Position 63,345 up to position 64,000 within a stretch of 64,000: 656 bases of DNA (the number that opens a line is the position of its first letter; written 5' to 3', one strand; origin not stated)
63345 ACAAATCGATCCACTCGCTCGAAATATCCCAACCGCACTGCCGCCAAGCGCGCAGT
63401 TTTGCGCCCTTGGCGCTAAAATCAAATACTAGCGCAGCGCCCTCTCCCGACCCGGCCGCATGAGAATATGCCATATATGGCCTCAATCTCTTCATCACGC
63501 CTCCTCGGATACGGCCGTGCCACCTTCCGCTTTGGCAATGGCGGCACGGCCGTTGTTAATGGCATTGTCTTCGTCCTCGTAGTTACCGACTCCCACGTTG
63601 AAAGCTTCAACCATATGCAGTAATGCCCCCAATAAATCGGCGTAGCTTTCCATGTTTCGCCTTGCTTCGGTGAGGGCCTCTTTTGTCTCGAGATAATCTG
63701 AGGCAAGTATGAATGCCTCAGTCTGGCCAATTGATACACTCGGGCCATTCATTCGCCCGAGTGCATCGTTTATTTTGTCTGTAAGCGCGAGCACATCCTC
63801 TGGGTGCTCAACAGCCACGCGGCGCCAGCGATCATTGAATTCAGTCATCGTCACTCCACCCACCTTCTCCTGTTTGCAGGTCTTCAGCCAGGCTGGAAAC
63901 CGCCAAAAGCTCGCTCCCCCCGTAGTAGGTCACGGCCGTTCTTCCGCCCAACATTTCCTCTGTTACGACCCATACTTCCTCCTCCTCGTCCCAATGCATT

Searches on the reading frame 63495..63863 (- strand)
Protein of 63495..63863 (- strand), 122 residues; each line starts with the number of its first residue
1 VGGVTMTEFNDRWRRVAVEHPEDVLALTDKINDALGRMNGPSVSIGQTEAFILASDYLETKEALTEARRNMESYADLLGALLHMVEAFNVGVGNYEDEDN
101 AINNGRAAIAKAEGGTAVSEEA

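Call 25: find_encoding_contigs(protein=window:63495-63863:-, flank=10000, max_places=2)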
Protein window:63495-63863:- (122 aa): no gene with exactly this product is on record in the collection.
